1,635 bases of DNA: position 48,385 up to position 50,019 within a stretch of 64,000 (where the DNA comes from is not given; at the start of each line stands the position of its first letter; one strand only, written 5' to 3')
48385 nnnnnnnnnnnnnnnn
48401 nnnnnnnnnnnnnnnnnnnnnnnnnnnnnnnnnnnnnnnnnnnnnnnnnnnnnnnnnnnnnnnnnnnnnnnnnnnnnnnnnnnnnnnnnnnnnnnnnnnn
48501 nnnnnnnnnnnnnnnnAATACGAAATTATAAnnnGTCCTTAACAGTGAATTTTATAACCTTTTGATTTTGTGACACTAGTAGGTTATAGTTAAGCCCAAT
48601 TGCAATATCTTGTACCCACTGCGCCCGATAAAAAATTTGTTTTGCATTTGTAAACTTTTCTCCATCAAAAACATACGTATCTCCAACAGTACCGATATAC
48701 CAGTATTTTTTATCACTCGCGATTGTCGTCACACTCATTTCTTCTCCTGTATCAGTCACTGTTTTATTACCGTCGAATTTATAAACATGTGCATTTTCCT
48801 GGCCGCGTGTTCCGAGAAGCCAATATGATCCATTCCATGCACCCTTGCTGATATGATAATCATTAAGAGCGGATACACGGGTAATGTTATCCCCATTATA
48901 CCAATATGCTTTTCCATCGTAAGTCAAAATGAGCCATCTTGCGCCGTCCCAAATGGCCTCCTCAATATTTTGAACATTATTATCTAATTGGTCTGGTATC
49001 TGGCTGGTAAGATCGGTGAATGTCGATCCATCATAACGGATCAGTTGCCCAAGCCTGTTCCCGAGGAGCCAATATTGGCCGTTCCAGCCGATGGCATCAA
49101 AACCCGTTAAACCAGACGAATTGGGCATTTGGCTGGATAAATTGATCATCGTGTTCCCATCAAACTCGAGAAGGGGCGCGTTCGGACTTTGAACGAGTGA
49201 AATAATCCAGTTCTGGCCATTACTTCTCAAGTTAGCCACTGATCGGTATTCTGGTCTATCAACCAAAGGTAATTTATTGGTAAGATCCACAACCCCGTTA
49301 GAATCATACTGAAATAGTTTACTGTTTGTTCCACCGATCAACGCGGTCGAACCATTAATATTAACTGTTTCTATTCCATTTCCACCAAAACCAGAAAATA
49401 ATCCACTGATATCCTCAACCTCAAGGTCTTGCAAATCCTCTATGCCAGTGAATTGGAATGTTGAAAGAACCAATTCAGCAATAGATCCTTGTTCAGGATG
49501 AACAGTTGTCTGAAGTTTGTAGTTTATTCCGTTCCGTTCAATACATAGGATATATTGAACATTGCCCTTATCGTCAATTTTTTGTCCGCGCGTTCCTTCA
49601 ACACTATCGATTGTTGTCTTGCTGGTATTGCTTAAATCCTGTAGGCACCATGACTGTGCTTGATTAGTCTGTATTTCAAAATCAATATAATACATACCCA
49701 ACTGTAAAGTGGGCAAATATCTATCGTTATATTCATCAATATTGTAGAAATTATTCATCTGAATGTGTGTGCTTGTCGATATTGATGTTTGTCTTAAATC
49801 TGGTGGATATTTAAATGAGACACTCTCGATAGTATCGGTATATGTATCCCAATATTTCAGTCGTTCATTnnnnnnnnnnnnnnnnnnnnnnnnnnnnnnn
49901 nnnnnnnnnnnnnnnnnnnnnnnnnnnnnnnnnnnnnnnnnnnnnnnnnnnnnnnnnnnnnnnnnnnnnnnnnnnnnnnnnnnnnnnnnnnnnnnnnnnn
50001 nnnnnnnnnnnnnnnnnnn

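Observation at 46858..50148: Uncharacterised repeated extracellular domain ('W-TYTN ... FQFT') in two adjacent paralogous surface proteins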

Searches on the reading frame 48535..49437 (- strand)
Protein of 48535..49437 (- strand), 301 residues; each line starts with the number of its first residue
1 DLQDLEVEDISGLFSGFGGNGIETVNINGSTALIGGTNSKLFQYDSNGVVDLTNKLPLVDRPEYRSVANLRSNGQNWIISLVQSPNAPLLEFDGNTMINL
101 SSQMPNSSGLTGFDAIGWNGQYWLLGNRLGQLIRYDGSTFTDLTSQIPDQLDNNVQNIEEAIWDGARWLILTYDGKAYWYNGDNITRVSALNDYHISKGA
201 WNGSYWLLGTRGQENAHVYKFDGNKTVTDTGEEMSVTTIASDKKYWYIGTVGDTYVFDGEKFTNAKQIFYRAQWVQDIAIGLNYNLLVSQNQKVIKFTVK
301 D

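Call 6: search_protein_families(library=pfam, proteins=[window:48535-49437:-], max_evalue=10)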
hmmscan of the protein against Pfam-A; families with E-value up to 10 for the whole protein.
seq(301 aa): 3 families
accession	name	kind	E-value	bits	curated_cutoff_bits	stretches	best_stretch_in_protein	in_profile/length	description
PF02157.21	Man-6-P_recep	-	0.31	10.6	25.4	1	213-262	44-94/254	Mannose-6-phosphate receptor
PF12151.13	MVL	-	0.59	10.6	25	1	118-123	19-24/36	Mannan-binding protein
PF20061.4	DUF6460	-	1.8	8.9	26.7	1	112-126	5-19/36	Domain of unknown function (DUF6460)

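Call 48: predict_structure(alignment_id=A5)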
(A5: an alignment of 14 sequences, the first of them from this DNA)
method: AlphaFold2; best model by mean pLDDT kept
length: 301 residues; sequences in the alignment: 14
mean_pLDDT: 89.5   pTM: 0.89
mean pLDDT of the five models: 89.5, 89.3, 89.3, 89.0, 88.3
residues with pLDDT >= 90: 204; 70-90: 74; 50-70: 21; < 50: 2
segments of 3 or more residues with pLDDT < 50: none
pLDDT, mean of each block of 10 residues (from residue 1): 83 84 94 93 96 79 77 96 83 94 79 93 93 95 89 71 96 91 94 88 96 86 90 94 94 92 90 91 94 91 66
secondary structure, 60 per line:
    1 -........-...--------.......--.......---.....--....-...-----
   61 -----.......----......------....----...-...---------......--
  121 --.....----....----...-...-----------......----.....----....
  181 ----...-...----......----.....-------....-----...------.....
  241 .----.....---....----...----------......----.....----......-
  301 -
elements in order: E5-9 E22-28 E31-37 E41-45 E48-51 E66-72 E77-82 E89-92 E97-99 E113-118 E123-127 E132-135 E140-142 E158-163 E168-172 E177-180 E185-187 E196-201 E206-210 E218-221 E227-229 E236-241 E246-250 E254-257 E262-264 E275-280 E285-289 E294-299

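Call 50: fold_search(model_id=the predicted structure, library=pdb)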
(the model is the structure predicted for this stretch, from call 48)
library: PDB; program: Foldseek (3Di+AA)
matches with E <= 10: 1731; with E <= 0.001: 1259
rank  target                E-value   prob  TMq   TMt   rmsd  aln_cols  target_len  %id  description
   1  8ajn_B                8.0e-11  1.00  0.63  0.51   6.5       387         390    9  Structure of the human DDB1-DCAF12 complex (released 2022-11-09)
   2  4imm_A                3.7e-10  1.00  0.54  0.50   6.5       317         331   13  The crystal structure of BamB from Moraxella catarrhalis (released 2014-03-26)
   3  6wnx_G                7.9e-10  1.00  0.72  0.55   5.8       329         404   12  FBXW11-SKP1 in complex with a pSer33/pSer37 Beta-Catenin peptide (released 2020-05-06)
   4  6y7n_A                1.2e-09  1.00  0.63  0.60   4.8       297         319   10  The crystal structure of the eight-bladed symmetrical designer protein Tako8 in the presence of tellurotungstic Anders (released 2020-12-16)
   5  5ojp_B                1.3e-09  1.00  0.69  0.69   4.4       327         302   10  YCF48 bound to D1 peptide (released 2018-08-08)
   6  7qca_SGG              1.3e-09  1.00  0.67  0.63   5.6       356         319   10  Spraguea lophii ribosome (released 2022-11-30)
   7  6wnx_D                1.8e-09  1.00  0.72  0.56   4.0       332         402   11  FBXW11-SKP1 in complex with a pSer33/pSer37 Beta-Catenin peptide (released 2020-05-06)
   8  5m89_A                1.9e-09  1.00  0.67  0.63   4.6       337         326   12  Spliceosome component (released 2018-03-14)
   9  4bh6_H                2.4e-09  1.00  0.67  0.67   6.0       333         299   12  Insights into degron recognition by APC coactivators from the structure of an Acm1-Cdh1 complex (released 2013-06-05)
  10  1nr0                  2.5e-09  1.00  0.68  0.36   4.1       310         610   11  Two Seven-Bladed Beta-Propeller Domains Revealed By The Structure Of A C. elegans Homologue Of Yeast Actin Interacting P (released 2003-07-01)
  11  6y7o_A                2.5e-09  1.00  0.61  0.58   5.6       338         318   10  The complex between the eight-bladed symmetrical designer protein Tako8 and the silicotungstic acid Keggin (STA) (released 2020-12-16)
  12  9e5c_1d               2.8e-09  1.00  0.62  0.22   5.3       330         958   13  Cryo-EM structure of 96 nm repeat of microtubule doublet from T. brucei flagellum (released 2025-03-12)
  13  8t9a_B                3.0e-09  1.00  0.64  0.52   6.9       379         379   10  CryoEM structure of human DDB1-DCAF12 in complex with MAGEA3 (released 2024-04-10)
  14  2xbg                  3.3e-09  1.00  0.69  0.68   4.4       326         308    9  Crystal Structure of YCF48 from Thermosynechococcus elongatus (released 2011-04-13)
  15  5oj5_A                3.3e-09  1.00  0.66  0.64   4.8       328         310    9  YCF48 bound to D1 peptide (released 2018-08-08)
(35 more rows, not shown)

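Call 82: search_solved_structures(query=A5, max_evalue=1)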
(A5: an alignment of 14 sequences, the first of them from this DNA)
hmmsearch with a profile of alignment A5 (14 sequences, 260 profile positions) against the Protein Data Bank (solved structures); distinct sequences matched with E-value up to 1: 7.
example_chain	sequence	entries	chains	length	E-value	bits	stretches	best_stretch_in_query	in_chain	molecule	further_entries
9tsn_A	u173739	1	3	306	4.4e-07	32.6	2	123-233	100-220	Kelch protein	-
4yy8_A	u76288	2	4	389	2.5e-05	26.9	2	164-233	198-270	Kelch protein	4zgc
5yy8_A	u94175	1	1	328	0.01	18.3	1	124-241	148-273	Influenza virus NS1A-binding protein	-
6n3h_A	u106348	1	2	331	0.012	18.1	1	158-244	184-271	Influenza virus NS1A-binding protein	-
6b3x_A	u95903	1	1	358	0.12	14.8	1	167-256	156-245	Cleavage stimulation factor subunit 1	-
5gqt_A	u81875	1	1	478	0.41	13.1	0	160-241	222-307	Nitrile-specifier protein 1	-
8ro0_q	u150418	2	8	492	0.51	12.8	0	191-251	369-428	Pre-mRNA-processing factor 19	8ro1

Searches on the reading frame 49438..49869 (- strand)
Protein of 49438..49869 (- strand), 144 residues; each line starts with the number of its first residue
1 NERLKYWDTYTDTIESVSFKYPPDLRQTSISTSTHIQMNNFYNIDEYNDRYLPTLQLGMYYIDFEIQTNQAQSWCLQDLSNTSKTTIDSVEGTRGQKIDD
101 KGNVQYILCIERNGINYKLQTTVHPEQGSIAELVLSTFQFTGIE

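Call 6: search_protein_families(library=pfam, proteins=[window:49438-49869:-], max_evalue=10)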
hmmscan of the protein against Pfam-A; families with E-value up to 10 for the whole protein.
seq(144 aa): 1 family
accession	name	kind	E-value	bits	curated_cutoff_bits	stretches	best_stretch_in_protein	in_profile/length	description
PF19355.4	DUF5932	-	0.16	12.2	23.7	1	41-59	30-48/111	Family of unknown function (DUF5932)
